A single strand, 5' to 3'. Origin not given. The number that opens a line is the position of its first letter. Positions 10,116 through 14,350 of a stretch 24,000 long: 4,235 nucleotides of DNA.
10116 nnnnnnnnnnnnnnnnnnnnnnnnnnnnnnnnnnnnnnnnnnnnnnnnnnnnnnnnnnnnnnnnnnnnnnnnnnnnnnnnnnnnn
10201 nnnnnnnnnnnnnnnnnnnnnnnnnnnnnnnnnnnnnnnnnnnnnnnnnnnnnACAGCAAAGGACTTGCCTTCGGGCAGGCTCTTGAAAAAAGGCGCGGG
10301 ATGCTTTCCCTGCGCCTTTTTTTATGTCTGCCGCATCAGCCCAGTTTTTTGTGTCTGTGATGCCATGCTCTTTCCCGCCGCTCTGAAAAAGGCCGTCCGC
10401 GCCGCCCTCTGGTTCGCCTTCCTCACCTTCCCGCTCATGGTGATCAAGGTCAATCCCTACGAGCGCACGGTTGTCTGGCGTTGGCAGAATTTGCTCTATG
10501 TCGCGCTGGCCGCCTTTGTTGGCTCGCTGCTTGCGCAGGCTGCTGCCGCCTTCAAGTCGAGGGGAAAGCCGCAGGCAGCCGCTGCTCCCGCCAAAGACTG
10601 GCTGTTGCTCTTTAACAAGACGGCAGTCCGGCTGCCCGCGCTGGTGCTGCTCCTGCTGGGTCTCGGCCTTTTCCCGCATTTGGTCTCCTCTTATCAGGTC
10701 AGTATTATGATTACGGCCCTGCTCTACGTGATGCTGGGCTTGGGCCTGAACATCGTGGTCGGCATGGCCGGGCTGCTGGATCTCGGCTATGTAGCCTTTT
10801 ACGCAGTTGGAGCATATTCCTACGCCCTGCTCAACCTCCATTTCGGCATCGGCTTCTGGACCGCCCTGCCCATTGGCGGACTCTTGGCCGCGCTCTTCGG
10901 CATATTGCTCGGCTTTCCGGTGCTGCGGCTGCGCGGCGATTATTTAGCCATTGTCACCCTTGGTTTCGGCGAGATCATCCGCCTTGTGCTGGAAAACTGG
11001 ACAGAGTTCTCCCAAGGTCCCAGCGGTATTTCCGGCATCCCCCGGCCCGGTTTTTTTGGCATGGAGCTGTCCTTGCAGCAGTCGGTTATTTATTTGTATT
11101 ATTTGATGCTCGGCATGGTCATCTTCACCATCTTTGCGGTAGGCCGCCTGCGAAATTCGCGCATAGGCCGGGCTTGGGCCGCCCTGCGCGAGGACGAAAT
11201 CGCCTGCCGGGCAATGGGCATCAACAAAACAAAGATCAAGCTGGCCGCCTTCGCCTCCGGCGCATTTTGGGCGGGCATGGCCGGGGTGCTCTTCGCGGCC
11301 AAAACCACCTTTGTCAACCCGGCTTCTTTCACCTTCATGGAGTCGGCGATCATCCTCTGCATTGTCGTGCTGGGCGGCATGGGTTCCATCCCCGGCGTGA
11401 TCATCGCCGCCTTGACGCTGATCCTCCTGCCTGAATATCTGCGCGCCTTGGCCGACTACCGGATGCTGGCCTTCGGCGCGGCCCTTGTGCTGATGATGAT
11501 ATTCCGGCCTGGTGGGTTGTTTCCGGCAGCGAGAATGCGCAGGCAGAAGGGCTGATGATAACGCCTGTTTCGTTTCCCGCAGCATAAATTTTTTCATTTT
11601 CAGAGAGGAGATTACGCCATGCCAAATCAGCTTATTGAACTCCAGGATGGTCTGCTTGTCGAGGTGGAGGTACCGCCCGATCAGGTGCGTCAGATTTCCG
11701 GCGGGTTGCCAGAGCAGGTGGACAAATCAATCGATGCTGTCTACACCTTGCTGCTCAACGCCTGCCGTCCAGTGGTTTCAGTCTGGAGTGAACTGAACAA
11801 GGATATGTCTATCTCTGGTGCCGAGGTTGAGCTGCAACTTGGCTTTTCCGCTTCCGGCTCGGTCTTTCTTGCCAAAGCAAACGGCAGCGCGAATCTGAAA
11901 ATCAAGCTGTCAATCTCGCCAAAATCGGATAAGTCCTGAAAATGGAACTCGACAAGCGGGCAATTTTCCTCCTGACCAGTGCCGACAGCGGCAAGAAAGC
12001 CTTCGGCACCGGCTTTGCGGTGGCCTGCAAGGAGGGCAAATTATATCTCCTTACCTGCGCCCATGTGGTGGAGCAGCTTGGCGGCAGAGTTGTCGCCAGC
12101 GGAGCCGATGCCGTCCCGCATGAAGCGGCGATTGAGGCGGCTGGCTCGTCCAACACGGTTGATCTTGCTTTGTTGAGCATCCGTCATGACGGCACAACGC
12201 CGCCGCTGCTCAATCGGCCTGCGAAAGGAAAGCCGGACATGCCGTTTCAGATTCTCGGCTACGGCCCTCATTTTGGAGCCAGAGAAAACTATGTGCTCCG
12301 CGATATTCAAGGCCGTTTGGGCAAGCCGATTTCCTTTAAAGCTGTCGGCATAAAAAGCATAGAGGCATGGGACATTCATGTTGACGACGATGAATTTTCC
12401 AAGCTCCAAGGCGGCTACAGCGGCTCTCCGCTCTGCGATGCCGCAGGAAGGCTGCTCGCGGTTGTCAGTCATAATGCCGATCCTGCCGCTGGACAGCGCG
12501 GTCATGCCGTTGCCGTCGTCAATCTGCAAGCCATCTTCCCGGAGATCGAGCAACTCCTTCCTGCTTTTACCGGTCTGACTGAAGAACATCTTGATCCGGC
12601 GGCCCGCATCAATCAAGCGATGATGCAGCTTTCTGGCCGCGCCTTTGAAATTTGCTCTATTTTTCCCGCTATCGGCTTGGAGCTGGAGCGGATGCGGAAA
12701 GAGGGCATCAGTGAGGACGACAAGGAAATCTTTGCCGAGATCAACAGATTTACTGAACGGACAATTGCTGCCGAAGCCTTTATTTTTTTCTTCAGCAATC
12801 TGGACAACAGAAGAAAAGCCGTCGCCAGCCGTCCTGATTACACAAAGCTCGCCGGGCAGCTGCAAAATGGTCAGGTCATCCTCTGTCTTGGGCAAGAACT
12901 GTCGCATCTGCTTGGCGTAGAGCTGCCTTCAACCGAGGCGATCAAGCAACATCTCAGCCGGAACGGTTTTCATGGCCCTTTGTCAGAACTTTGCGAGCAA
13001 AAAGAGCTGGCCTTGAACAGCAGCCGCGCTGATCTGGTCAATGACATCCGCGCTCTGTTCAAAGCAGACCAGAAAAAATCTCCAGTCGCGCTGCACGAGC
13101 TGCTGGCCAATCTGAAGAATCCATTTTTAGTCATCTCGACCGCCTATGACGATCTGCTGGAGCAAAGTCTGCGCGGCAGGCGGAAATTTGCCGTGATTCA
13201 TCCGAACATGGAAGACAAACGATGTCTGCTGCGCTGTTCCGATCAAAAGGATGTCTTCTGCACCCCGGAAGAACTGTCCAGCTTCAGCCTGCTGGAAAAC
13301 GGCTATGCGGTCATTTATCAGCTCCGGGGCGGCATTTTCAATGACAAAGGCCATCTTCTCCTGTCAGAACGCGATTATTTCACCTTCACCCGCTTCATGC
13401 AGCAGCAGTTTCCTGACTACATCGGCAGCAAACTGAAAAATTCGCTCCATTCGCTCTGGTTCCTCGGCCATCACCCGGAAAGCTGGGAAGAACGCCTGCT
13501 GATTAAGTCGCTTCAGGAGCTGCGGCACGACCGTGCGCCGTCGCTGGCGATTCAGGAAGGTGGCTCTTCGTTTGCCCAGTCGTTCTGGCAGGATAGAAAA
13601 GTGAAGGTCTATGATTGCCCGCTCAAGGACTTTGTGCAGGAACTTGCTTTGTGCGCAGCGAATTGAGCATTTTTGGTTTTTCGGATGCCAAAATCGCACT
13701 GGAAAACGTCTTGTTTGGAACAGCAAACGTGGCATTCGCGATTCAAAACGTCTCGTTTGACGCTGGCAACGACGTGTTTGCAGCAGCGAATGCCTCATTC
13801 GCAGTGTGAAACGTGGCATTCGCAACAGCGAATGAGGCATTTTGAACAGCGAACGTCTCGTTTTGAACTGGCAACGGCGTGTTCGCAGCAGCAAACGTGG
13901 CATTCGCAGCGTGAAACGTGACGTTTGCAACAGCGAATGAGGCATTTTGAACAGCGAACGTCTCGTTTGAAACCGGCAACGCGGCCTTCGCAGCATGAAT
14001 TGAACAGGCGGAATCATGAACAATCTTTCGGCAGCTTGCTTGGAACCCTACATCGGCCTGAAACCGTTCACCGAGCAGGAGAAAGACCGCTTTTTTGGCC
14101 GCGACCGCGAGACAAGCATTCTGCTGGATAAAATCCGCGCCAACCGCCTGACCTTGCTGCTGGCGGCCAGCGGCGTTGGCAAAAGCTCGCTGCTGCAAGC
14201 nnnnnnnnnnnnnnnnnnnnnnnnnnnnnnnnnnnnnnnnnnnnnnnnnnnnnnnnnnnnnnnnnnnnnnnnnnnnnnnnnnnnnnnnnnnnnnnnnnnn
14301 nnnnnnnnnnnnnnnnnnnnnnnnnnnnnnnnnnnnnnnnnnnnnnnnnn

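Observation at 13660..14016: A 17-period, 21-bp dyad-symmetric array fills the whole gap between the effector and NTPase genes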

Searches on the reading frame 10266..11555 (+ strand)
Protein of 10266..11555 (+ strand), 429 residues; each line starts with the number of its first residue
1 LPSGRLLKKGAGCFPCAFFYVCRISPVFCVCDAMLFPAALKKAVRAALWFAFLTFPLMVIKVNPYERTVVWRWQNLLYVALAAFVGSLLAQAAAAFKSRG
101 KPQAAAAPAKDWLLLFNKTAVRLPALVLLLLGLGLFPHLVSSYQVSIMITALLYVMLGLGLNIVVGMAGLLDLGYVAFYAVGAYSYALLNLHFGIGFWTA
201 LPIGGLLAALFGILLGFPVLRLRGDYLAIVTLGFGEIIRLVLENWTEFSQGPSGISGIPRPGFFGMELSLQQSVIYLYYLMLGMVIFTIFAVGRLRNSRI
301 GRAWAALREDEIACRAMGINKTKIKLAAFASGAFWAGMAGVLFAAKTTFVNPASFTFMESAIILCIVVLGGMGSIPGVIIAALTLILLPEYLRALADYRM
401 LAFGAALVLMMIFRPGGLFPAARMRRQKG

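Call 16: search_protein_families(library=pfam, proteins=[window:10266-11555:+], max_evalue=0.01)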
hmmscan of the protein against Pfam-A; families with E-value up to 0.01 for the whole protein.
window:10266-11555:+ (429 aa): 2 families
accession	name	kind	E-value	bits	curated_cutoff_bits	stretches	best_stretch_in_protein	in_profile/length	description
PF02653.21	BPD_transp_2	-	5.2e-50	170.5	26.8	1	145-410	3-268/269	Branched-chain amino acid transport system / permease component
PF11862.13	DUF3382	-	0.0016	19.1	28.9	1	39-129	2-93/97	Domain of unknown function (DUF3382)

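Call 17: search_protein_families(library=padloc, proteins=[window:10266-11555:+], max_evalue=0.01)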
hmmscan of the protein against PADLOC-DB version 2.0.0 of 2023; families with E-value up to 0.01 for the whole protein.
window:10266-11555:+ (429 aa): 0 families

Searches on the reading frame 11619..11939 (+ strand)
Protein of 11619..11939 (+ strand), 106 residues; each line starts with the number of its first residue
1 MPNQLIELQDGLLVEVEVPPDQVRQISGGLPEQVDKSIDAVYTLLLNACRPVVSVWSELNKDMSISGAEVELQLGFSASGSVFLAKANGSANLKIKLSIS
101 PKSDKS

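Call 16: search_protein_families(library=pfam, proteins=[window:11619-11939:+], max_evalue=0.01)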
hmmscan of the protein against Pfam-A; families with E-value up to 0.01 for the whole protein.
window:11619-11939:+ (106 aa): 1 family
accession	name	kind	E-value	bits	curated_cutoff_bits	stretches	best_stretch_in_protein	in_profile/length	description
PF19493.4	Trypco1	-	4.5e-09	37.2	24.6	1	6-98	1-95/98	Trypsin-co-occurring domain 1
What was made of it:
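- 11619..11939 (+): Trypco1 gene, the first gene of the three-gene module. call 16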

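Call 17: search_protein_families(library=padloc, proteins=[window:11619-11939:+], max_evalue=0.01)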
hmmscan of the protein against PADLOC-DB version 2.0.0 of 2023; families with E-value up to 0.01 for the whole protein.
window:11619-11939:+ (106 aa): 0 families

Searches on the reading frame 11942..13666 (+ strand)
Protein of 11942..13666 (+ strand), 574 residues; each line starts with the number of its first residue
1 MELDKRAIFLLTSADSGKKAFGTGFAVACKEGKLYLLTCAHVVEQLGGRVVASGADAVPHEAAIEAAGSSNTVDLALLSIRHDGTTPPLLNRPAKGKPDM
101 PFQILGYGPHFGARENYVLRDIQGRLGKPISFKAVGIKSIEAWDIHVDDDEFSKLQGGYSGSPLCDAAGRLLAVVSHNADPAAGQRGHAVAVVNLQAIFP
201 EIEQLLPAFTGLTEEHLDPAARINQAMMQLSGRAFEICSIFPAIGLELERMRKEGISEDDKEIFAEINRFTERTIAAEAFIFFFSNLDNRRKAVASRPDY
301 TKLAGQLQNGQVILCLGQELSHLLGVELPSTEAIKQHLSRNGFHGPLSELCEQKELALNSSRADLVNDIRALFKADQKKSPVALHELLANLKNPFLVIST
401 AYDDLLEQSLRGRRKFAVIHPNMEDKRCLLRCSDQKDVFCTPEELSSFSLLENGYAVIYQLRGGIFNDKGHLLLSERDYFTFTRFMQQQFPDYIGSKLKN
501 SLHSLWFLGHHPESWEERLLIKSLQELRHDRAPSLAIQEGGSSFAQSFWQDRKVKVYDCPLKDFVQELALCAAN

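Call 15: find_encoding_contigs(protein=window:11942-13666:+, flank=10000, max_places=10)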
Protein window:11942-13666:+ (574 aa): no gene with exactly this product is on record in the collection.
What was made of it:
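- Tried and rejected: Exact-protein look-up of the protease: not on record (call 15).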

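Call 16: search_protein_families(library=pfam, proteins=[window:11942-13666:+], max_evalue=0.01)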
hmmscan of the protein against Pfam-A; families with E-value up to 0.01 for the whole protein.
window:11942-13666:+ (574 aa): 2 families
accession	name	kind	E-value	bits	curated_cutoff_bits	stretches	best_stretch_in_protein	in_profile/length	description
PF13289.12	SIR2_2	-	1.5e-11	45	24.5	1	397-556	3-140/141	SIR2-like domain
PF13365.12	Trypsin_2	-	3.7e-10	41.1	27.6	1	22-174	1-144/144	Trypsin-like peptidase domain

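Call 17: search_protein_families(library=padloc, proteins=[window:11942-13666:+], max_evalue=0.01)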
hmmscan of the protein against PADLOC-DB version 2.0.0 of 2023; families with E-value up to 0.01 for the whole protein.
window:11942-13666:+ (574 aa): 3 families
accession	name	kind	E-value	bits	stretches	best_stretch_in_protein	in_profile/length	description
PDLC02960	RT-Protease_XI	-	9.8e-07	26.1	1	5-196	335-501/506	single gene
PDLC02959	RT-Protease_XI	-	6.7e-06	23.3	1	5-195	337-504/510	single gene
PDLC03855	LmuA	-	0.00096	16.5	1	22-180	17-175/425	-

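Call 70: find_related_loci(query=window:11942-13663:+, collection=metagenome_contigs, flank=3000)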
Query window:11942-13663:+ (574 aa) in metagenome_contigs; peptide patterns used: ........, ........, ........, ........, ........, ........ (x = any residue, [..] = any of these).
42 stretches matched a pattern, but none encodes a relative of the query by tblastn (E <= 1e-3).
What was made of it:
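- Tried and rejected: Metagenome search for relatives of the protease: none (call 70).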

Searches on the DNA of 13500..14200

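Call 72: search_rna_families(source=window, start=13500, end=14200, threshold=evalue, max_evalue=1)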
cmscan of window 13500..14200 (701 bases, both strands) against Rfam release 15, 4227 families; matches with E-value up to 1: 1.
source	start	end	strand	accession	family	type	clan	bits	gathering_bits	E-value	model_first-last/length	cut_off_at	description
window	13729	13859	-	RF03843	MIR2600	Gene; miRNA;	-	22.5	98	0.072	1-85/85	no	MIR2600 microRNA precursor family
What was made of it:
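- On Described structured RNA family (Rfam): The best relaxed hit in 13500-14200 scores 22.5 bits against a gathering score of 98 (call 72).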

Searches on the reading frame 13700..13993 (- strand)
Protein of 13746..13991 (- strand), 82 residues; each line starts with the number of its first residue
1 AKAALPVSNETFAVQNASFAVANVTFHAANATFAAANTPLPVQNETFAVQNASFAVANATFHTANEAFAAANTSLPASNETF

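Call 52: search_protein_families(library=pfam, proteins=[window:13746-13991:-, window:13700-13993:-], max_evalue=1)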
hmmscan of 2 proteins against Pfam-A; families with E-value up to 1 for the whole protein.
seq(82 aa): 0 families

seq(98 aa): 2 families
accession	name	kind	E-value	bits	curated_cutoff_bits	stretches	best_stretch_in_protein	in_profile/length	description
PF23360.2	BBS7_GAE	-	0.031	14.8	28.1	1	67-87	61-81/109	BBS7 GAE domain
PF07725.18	LRR_3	-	0.27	11.6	20.2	0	64-72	5-13/20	Leucine Rich Repeat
